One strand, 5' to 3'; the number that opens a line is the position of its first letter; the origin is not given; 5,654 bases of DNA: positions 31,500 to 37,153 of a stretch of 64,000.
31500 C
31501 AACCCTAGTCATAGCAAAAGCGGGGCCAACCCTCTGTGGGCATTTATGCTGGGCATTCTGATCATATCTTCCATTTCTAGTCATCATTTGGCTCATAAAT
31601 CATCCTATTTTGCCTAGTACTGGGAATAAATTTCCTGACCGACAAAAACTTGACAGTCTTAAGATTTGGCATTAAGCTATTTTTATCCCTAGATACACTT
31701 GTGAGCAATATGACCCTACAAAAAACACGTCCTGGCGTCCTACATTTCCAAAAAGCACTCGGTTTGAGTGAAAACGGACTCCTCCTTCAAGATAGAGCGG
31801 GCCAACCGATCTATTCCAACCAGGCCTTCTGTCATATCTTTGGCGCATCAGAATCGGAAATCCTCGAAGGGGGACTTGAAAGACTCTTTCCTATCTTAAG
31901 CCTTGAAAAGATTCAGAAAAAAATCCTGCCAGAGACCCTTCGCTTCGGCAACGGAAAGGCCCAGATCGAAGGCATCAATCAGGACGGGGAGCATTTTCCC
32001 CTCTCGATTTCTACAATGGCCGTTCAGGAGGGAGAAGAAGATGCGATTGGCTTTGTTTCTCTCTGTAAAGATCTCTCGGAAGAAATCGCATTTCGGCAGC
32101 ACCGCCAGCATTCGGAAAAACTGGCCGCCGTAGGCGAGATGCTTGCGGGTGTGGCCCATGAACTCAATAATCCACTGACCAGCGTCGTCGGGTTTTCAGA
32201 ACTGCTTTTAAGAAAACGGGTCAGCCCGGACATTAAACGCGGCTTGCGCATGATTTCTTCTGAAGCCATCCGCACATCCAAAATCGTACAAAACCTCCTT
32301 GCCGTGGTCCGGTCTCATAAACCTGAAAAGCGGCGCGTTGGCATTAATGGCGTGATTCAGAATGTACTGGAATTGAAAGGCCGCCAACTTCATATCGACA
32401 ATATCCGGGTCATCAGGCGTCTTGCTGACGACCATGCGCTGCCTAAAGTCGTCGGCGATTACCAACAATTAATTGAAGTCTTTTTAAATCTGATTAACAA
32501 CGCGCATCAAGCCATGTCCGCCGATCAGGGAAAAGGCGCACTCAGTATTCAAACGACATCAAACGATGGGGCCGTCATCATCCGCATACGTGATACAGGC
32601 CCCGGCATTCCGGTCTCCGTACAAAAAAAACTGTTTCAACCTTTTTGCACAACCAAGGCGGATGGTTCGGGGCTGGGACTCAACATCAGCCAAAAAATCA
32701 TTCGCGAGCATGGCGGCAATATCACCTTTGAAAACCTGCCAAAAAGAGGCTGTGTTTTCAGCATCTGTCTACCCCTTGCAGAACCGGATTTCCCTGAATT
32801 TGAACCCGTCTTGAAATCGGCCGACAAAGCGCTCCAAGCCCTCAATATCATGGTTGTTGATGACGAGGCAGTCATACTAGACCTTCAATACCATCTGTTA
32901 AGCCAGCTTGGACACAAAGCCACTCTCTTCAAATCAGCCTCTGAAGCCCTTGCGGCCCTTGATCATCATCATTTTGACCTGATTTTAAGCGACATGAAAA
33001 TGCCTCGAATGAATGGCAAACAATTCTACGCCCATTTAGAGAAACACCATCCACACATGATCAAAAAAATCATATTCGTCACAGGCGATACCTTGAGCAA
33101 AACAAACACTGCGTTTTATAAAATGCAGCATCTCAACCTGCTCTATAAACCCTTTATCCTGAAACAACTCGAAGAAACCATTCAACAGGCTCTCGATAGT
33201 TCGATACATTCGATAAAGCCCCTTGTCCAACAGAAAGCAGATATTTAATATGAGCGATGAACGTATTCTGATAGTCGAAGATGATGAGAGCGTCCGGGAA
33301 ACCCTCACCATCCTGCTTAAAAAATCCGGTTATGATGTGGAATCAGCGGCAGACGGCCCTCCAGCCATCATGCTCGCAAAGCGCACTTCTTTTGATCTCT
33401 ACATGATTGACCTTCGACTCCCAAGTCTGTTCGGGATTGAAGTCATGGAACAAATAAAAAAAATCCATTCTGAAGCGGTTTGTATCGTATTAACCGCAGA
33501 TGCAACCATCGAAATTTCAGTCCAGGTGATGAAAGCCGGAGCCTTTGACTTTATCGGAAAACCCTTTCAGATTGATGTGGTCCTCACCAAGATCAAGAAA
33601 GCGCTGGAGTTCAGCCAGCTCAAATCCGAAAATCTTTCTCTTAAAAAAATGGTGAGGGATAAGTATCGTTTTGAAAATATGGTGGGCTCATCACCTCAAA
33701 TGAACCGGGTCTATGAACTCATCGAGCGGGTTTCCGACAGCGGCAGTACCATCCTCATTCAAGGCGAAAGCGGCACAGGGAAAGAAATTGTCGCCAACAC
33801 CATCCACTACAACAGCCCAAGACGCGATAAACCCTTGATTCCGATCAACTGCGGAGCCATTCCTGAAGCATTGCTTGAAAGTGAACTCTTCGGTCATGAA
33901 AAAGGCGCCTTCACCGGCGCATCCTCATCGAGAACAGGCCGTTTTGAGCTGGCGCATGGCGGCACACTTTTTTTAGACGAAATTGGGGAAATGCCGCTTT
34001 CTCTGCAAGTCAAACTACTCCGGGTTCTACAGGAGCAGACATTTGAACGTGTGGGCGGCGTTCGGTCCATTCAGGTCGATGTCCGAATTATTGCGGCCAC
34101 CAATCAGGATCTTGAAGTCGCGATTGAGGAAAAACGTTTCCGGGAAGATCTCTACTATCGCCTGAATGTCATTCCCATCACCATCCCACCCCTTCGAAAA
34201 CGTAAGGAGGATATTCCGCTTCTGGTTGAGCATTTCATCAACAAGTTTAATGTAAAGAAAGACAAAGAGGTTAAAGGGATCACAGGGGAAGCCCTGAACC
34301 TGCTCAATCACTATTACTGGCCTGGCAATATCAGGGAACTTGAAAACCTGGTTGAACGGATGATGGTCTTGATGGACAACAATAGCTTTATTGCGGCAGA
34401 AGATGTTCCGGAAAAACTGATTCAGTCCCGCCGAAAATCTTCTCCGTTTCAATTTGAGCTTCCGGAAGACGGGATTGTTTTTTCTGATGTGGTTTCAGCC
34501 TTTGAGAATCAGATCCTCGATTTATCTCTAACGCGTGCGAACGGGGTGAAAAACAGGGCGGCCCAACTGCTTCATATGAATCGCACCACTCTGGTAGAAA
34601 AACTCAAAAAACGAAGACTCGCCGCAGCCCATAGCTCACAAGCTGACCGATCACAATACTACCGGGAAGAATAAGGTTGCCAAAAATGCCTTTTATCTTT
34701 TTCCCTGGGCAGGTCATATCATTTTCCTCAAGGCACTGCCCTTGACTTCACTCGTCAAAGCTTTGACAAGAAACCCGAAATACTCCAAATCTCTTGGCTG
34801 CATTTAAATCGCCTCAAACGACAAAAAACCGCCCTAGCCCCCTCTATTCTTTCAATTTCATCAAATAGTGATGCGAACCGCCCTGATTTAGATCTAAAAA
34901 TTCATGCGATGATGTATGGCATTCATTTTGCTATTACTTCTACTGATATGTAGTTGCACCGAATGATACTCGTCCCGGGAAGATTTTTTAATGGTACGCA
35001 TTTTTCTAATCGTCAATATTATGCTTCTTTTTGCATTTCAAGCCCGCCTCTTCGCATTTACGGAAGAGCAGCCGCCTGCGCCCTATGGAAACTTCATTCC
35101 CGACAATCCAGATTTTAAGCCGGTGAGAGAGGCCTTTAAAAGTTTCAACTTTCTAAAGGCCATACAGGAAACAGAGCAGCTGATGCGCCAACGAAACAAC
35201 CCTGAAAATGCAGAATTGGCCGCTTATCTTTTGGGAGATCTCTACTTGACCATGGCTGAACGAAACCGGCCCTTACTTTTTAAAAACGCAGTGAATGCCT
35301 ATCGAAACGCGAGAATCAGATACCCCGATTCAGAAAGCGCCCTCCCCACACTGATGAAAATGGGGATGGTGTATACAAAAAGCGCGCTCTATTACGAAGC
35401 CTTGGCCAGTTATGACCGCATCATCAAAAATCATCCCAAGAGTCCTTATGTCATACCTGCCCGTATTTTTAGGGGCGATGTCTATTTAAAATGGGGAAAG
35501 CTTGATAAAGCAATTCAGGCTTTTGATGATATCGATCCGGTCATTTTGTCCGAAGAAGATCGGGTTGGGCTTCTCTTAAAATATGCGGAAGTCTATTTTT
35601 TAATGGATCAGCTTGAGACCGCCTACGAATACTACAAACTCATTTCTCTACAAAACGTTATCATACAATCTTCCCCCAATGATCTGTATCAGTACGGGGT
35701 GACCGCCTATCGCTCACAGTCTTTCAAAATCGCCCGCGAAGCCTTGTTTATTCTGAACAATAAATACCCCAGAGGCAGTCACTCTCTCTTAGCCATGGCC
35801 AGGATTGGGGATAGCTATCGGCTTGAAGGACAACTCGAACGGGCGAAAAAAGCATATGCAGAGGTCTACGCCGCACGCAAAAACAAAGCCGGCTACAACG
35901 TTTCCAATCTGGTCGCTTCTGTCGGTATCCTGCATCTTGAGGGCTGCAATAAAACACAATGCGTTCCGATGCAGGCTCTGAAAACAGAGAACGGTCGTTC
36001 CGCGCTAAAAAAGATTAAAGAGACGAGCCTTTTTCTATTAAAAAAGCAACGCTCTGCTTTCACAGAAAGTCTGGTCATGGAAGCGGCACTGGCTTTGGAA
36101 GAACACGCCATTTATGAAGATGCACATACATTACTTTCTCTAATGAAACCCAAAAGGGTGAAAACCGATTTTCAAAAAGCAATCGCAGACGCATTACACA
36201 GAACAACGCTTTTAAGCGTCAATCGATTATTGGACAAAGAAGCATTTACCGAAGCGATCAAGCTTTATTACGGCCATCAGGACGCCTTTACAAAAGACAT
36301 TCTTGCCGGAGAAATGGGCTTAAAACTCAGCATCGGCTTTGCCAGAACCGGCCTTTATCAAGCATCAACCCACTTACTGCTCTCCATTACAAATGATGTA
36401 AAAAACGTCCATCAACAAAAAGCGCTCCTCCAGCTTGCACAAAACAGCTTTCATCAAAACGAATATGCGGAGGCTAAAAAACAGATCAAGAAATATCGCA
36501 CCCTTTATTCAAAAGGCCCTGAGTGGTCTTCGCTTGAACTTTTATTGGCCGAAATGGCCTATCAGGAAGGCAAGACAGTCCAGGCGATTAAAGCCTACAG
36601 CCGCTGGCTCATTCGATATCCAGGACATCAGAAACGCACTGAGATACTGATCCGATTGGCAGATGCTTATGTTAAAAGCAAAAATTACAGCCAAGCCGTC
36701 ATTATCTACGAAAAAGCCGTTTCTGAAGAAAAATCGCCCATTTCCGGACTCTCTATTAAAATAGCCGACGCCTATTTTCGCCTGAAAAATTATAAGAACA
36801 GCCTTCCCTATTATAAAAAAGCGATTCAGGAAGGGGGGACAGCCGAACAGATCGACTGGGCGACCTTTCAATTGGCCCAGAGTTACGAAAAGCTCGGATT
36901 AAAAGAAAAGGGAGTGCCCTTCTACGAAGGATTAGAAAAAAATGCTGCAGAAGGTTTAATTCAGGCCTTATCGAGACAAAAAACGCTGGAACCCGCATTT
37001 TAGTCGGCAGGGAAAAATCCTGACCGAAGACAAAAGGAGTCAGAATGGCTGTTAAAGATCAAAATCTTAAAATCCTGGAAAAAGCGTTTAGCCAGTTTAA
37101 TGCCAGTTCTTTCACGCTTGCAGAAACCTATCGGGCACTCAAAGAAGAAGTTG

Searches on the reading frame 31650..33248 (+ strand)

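Call 24: search_protein_families(library=pfam, proteins=[window:31650-33248:+], max_evalue=0.001)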
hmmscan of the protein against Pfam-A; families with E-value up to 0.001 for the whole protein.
window:31650-33248:+ (532 aa): 6 families
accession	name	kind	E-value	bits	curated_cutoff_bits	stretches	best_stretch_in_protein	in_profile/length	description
PF02518.31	HATPase_c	-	7.4e-25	88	26.4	1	269-377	1-110/111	Histidine kinase-, DNA gyrase B-, and HSP90-like ATPase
PF00072.30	Response_reg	-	1.6e-18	67.3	30.2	1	400-511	1-110/111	Response regulator receiver domain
PF00512.31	HisKA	-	1.7e-13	50.9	26.9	1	161-222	2-63/66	His Kinase A (phospho-acceptor) domain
PF13426.13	PAS_9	-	1.8e-07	31.8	27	1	42-144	2-103/103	PAS domain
PF14501.12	HATPase_c_5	-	3.2e-07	30.6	22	1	273-362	5-90/102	GHKL domain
PF00989.32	PAS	-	0.00024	21.5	22.6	1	37-141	7-112/113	PAS fold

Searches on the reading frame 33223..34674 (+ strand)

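Call 24: search_protein_families(library=pfam, proteins=[window:33223-34674:+], max_evalue=0.001)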
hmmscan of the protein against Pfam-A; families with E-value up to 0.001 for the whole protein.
window:33223-34674:+ (483 aa): 8 families
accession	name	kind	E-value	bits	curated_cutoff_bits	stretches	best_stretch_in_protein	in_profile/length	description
PF00158.32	Sigma54_activat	-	9e-76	253.7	20.2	1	153-319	1-167/168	Sigma-54 interaction domain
PF25601.1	AAA_lid_14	-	2.9e-28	98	27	1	325-406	1-81/87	AAA+ ATPase lid domain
PF00072.30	Response_reg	-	8.2e-26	90.8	30.2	1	15-124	1-110/111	Response regulator receiver domain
PF14532.12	Sigma54_activ_2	-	8.9e-19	68.5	25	1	154-324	1-138/138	Sigma-54 interaction domain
PF02954.25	HTH_8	-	1.1e-07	31.9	22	1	427-463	5-41/42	Bacterial regulatory protein, Fis family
PF07728.20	AAA_5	-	3.6e-06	27.5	22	1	177-296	2-124/139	AAA domain (dynein-related subfamily)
PF01078.27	Mg_chelatase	-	7e-05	22.8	20.3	0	232-293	93-156/207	Magnesium chelatase, subunit ChlI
PF13191.12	AAA_16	-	0.00053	21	32.6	0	154-213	3-63/167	AAA ATPase domain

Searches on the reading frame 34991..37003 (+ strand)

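Call 24: search_protein_families(library=pfam, proteins=[window:34991-37003:+], max_evalue=0.001)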
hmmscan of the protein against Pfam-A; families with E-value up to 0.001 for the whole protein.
window:34991-37003:+ (670 aa): 18 families
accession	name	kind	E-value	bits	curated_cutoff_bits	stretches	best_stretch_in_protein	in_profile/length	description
PF13424.12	TPR_12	-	1.7e-20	73.5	30.1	2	517-577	7-72/77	Tetratricopeptide repeat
PF00515.34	TPR_1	-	3.2e-16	58.8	27.8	0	591-613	7-29/34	Tetratricopeptide repeat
PF07719.23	TPR_2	-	9.6e-15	53.9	27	0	551-579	2-30/34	Tetratricopeptide repeat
PF13174.12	TPR_6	-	3.6e-14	52.8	26.3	0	121-151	3-33/33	Tetratricopeptide repeat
PF13181.12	TPR_8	-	1.6e-13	50.1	25.7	0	551-578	2-29/34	Tetratricopeptide repeat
PF13428.12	TPR_14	-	6.3e-13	48.5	23.5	0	551-580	2-31/44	Tetratricopeptide repeat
PF13432.12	TPR_16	-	7.9e-13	49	32.7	0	482-545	3-63/65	Tetratricopeptide repeat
PF13525.12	YfiO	-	3.4e-12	47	25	1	475-553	4-82/203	Outer membrane lipoprotein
PF14559.12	TPR_19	-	8.7e-12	45.6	25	1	523-579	1-54/68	Tetratricopeptide repeat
PF12895.13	ANAPC3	-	2.8e-08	34.3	27.2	0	564-641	3-75/82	Anaphase-promoting complex, cyclosome, subunit 3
PF09976.15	TPR_21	-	2.2e-06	28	25.5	0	474-570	37-133/193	Tetratricopeptide repeat-like domain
PF13176.12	TPR_7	-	2.2e-06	27.8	27.9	0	553-579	2-30/36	Tetratricopeptide repeat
PF13374.12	TPR_10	-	9.6e-06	25.9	27.5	0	591-613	8-30/42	Tetratricopeptide repeat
PF25058.1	ARM_TT21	-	1.7e-05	25.3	27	0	469-535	50-116/155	Tetratricopeptide repeat protein 21 ARM repeat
PF13512.12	TPR_18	-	2e-05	25.2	21.9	0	473-549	7-83/145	Tetratricopeptide repeat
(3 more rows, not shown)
